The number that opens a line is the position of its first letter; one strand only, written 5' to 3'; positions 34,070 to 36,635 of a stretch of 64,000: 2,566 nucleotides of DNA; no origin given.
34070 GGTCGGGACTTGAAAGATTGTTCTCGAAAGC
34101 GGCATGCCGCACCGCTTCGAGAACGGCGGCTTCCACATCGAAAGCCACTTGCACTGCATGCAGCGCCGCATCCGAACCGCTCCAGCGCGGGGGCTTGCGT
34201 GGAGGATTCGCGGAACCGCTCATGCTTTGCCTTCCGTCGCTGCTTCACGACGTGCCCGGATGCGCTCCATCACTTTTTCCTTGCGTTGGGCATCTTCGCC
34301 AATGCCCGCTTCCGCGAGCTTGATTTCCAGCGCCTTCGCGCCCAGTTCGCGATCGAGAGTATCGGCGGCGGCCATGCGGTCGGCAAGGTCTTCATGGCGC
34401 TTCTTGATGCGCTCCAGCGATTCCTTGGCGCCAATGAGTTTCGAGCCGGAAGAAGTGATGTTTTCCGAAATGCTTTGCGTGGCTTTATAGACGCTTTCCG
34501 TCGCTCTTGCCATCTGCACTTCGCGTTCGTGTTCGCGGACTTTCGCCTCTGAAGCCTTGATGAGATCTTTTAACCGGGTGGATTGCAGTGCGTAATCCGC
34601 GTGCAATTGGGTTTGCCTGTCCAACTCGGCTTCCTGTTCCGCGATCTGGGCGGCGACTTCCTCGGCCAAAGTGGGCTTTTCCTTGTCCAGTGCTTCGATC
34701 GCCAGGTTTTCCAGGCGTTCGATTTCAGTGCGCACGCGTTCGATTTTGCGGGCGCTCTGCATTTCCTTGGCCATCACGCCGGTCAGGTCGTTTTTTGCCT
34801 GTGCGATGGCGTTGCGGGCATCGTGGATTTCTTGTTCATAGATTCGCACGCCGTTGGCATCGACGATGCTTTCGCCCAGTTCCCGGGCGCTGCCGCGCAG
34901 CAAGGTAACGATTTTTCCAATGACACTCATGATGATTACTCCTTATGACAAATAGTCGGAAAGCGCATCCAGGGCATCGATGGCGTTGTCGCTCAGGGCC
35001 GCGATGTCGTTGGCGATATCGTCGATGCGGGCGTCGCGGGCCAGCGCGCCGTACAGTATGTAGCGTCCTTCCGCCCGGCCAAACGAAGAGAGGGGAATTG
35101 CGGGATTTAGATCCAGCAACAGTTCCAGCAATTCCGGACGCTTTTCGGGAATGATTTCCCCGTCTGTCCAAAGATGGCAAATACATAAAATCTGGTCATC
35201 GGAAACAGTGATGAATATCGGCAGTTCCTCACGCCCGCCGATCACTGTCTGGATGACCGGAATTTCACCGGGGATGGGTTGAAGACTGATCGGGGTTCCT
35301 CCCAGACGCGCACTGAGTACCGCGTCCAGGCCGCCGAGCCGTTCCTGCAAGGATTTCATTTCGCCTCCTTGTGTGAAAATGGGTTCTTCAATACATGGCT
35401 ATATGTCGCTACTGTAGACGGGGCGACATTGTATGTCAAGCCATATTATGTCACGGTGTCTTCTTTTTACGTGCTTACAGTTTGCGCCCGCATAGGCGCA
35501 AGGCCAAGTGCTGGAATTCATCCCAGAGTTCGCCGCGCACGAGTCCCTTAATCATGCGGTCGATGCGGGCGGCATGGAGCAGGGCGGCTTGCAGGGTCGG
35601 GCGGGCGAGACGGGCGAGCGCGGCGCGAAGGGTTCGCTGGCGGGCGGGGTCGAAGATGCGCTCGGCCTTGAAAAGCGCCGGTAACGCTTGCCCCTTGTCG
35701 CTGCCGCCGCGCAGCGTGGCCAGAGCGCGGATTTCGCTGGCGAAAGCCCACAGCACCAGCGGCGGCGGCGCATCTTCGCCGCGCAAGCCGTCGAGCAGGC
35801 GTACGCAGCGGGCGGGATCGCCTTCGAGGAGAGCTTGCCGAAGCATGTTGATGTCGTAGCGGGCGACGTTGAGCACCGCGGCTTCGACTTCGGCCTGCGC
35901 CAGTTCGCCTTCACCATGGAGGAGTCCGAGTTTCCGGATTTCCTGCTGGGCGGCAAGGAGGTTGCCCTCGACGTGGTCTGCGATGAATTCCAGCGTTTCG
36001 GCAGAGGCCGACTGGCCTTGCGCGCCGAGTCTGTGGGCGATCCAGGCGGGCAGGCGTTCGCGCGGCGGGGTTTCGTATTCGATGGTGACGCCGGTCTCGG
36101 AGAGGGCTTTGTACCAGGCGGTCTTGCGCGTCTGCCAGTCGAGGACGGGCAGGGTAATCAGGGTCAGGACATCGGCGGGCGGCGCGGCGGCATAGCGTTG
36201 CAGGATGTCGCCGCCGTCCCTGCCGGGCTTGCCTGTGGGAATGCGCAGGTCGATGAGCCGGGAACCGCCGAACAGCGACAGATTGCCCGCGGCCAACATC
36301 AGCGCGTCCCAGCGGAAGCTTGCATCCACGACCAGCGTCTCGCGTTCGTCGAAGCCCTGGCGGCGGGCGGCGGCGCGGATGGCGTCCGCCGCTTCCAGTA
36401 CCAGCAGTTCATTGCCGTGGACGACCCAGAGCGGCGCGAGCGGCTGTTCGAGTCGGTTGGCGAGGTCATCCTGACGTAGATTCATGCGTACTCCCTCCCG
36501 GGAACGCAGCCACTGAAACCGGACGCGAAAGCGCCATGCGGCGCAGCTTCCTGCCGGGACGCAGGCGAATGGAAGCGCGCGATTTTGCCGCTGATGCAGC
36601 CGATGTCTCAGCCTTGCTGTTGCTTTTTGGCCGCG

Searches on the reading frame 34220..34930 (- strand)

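Call 89: search_protein_families(library=pfam, proteins=[window:34220-34930:-], max_evalue=0.00001)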
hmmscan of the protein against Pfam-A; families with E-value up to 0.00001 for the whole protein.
window:34220-34930:- (236 aa): 1 family
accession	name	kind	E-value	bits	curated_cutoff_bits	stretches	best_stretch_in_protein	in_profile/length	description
PF04012.17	PspA_IM30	-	2.5e-30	106.2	33.9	1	5-228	4-218/220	PspA/IM30 family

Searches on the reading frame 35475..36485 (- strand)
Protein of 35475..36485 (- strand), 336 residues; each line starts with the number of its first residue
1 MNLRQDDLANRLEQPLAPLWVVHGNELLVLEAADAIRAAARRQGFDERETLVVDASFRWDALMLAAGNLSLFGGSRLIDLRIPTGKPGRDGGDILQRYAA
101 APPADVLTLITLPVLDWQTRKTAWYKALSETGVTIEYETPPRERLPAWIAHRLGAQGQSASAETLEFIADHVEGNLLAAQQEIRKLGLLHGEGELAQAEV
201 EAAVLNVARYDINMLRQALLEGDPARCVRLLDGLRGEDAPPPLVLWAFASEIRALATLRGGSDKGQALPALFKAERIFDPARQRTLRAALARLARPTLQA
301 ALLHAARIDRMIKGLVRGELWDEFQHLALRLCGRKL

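Call 89: search_protein_families(library=pfam, proteins=[window:35475-36485:-], max_evalue=0.00001)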
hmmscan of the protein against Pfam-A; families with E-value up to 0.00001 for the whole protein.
window:35475-36485:- (336 aa): 2 families
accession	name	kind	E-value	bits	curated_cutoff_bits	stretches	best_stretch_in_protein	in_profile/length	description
PF14840.11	DNA_pol3_delt_C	-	1e-07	32.7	27.3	1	217-336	6-123/125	Processivity clamp loader gamma complex DNA pol III C-term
PF06144.19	DNA_pol3_delta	-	2e-07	31.5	21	1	25-137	7-123/124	DNA polymerase III, delta subunit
